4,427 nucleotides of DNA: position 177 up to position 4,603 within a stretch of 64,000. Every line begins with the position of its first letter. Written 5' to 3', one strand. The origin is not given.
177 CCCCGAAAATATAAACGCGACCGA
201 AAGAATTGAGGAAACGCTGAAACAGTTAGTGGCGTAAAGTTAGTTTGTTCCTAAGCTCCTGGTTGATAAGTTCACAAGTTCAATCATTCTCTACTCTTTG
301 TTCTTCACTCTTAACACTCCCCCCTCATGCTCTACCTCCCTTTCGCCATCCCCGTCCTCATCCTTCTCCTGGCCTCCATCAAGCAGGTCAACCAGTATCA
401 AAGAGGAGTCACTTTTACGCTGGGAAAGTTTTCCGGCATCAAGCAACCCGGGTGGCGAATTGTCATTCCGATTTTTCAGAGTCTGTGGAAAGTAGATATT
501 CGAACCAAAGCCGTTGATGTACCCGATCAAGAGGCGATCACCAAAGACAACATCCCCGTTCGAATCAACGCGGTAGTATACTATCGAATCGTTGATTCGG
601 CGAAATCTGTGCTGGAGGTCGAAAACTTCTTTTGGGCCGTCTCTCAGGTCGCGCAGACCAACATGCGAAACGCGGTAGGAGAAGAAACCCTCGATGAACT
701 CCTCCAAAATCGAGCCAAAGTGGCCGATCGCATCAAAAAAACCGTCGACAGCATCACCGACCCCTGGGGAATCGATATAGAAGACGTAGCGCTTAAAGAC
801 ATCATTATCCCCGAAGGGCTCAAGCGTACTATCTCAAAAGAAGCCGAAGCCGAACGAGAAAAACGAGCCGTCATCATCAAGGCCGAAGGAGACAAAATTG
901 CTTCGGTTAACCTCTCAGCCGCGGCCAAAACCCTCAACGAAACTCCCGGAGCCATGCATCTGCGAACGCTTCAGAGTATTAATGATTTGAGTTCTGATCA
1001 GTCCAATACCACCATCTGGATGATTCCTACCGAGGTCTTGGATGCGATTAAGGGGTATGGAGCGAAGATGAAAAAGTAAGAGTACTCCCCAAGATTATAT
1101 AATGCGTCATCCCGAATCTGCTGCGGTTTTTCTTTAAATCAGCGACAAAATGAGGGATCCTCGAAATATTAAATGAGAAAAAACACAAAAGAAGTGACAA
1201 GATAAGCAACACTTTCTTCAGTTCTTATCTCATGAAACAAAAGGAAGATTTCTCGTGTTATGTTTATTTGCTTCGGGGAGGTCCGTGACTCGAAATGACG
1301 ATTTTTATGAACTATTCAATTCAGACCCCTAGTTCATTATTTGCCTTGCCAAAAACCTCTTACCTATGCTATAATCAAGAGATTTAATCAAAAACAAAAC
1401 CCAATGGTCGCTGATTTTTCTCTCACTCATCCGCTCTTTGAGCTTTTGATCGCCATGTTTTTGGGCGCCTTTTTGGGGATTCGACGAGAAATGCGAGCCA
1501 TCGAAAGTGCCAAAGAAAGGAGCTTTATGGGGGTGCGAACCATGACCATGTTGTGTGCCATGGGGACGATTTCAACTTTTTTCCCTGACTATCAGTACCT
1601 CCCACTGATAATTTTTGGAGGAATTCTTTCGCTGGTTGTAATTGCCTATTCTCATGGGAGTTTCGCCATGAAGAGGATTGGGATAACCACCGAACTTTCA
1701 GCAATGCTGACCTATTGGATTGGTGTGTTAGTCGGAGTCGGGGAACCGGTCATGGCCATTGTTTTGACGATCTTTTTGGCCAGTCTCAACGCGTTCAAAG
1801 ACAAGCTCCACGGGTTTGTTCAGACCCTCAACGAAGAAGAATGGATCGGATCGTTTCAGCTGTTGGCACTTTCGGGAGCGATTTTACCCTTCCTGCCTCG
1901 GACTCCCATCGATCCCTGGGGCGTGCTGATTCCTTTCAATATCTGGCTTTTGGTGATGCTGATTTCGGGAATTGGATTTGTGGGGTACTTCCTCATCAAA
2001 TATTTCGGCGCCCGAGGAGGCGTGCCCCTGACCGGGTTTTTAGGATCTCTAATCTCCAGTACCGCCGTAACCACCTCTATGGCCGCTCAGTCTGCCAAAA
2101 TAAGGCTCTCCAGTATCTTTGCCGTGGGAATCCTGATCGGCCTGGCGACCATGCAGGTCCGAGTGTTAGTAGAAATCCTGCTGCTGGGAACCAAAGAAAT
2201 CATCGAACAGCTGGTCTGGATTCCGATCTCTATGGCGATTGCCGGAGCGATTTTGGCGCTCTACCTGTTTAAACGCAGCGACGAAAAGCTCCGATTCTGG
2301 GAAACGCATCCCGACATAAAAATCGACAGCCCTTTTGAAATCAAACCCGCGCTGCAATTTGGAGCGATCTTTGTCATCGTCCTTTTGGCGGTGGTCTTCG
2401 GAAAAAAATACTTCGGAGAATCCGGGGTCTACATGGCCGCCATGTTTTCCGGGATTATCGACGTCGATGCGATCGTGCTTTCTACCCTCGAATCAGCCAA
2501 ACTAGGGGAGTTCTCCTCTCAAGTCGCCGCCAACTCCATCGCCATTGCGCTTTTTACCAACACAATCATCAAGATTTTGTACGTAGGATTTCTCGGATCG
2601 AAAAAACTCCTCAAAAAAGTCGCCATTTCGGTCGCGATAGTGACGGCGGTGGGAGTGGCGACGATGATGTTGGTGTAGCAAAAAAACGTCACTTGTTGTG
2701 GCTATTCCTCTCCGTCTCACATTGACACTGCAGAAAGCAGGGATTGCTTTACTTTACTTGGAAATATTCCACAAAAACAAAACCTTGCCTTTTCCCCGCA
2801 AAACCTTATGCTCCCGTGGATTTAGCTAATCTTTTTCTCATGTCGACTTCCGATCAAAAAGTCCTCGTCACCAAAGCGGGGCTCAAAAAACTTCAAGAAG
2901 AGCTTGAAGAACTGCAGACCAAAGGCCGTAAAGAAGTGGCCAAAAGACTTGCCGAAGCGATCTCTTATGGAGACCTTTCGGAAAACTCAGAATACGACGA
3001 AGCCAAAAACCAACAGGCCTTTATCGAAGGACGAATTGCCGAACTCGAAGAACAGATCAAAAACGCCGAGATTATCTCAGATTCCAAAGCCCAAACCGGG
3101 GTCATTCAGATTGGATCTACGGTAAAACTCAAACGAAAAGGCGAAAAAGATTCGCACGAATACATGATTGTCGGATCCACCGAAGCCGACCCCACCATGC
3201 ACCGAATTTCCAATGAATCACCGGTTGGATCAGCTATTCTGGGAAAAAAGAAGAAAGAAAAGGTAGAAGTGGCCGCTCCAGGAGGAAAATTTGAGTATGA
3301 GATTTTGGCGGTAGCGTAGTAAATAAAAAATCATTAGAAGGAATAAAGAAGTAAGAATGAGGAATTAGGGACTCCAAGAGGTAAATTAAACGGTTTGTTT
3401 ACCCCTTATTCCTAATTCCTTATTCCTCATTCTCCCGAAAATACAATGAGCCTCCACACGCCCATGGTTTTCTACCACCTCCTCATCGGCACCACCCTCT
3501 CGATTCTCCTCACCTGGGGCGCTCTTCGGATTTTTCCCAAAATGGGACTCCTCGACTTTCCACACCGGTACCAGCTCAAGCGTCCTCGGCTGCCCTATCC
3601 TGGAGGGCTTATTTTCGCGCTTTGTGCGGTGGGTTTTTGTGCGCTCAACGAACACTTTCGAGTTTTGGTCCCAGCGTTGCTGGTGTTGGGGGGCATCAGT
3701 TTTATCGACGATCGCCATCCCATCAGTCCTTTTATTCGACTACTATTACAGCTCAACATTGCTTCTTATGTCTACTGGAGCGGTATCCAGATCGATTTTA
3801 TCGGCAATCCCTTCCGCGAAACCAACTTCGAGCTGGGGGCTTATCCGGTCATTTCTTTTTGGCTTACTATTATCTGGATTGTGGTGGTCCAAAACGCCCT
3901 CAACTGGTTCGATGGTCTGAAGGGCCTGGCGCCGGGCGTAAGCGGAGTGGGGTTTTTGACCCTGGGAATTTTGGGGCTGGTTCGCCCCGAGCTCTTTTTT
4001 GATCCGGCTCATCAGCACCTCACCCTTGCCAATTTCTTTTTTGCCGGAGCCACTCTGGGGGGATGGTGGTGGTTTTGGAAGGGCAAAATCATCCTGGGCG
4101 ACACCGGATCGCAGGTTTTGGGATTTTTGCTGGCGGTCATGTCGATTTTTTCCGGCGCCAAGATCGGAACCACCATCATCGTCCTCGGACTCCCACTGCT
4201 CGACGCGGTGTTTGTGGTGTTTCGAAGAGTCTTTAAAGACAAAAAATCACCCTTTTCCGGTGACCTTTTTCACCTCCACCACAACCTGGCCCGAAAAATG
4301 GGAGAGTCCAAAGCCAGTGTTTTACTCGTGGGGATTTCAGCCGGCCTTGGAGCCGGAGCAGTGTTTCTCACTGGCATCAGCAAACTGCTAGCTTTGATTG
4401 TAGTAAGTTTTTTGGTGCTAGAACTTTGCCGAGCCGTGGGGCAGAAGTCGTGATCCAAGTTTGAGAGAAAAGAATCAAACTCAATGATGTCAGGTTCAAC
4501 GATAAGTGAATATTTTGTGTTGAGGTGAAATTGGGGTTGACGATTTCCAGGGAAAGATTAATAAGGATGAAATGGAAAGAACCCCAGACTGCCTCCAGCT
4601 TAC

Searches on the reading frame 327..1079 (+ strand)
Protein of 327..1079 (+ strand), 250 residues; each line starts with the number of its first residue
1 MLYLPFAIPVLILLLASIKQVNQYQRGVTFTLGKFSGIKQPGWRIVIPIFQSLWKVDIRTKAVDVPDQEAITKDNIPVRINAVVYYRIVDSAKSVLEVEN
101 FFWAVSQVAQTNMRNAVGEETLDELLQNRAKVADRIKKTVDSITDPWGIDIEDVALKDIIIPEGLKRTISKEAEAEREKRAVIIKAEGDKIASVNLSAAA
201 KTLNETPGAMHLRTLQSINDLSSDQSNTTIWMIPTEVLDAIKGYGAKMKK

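Call 52: search_protein_families(library=pfam, proteins=[window:327-1079:+], max_evalue=0.001)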
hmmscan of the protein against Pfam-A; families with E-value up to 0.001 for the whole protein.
window:327-1079:+ (250 aa): 1 family
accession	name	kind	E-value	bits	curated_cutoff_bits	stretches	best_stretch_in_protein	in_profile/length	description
PF01145.31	Band_7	-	1.2e-40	139.8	23.6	1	20-190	2-176/176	SPFH domain / Band 7 family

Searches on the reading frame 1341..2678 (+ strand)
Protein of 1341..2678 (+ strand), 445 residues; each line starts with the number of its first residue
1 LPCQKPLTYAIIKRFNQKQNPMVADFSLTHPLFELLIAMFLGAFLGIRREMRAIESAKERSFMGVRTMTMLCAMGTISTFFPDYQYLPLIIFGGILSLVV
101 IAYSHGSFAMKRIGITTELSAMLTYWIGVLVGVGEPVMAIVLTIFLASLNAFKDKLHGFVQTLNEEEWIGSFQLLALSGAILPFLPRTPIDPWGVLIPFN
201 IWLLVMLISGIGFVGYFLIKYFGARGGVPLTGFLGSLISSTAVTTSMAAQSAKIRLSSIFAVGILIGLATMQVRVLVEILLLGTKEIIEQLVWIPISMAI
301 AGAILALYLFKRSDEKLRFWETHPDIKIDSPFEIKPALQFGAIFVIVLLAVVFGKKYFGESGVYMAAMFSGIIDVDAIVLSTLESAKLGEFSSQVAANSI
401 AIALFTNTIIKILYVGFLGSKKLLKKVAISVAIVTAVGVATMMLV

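Call 52: search_protein_families(library=pfam, proteins=[window:1341-2678:+], max_evalue=0.001)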
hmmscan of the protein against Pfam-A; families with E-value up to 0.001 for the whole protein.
window:1341-2678:+ (445 aa): 2 families
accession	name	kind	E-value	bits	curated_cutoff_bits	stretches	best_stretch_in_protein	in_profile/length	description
PF13194.11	DUF4010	-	5.8e-56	190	30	1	207-419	2-210/210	Domain of unknown function (DUF4010)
PF02308.21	MgtC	-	1.3e-15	58.2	31.4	1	35-158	1-120/121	MgtC family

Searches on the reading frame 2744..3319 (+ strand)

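Call 52: search_protein_families(library=pfam, proteins=[window:2744-3319:+], max_evalue=0.001)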
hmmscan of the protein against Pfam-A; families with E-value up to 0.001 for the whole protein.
window:2744-3319:+ (191 aa): 2 families
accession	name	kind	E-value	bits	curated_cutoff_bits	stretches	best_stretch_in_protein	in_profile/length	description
PF03449.20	GreA_GreB_N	-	3.6e-28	98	24.5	1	41-110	2-71/71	Transcription elongation factor, N-terminal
PF01272.25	GreA_GreB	-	8.1e-24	83.8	26.9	1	117-190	2-75/77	Transcription elongation factor, GreA/GreB, C-term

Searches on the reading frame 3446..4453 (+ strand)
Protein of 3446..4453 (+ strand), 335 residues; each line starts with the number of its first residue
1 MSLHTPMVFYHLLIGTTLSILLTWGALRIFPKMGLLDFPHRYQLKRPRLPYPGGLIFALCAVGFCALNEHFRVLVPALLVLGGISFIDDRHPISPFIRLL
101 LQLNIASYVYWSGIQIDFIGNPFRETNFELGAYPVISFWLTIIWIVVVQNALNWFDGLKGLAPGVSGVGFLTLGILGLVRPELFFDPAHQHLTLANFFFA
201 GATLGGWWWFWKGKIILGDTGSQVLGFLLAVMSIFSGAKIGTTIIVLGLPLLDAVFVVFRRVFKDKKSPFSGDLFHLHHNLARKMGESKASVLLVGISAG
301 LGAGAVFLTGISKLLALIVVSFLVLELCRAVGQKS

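Call 52: search_protein_families(library=pfam, proteins=[window:3446-4453:+], max_evalue=0.001)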
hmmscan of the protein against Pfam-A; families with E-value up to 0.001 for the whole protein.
window:3446-4453:+ (335 aa): 1 family
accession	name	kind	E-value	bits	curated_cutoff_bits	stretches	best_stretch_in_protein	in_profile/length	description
PF00953.26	Glycos_transf_4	-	1.3e-26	93.9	27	1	74-236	4-159/160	Glycosyl transferase family 4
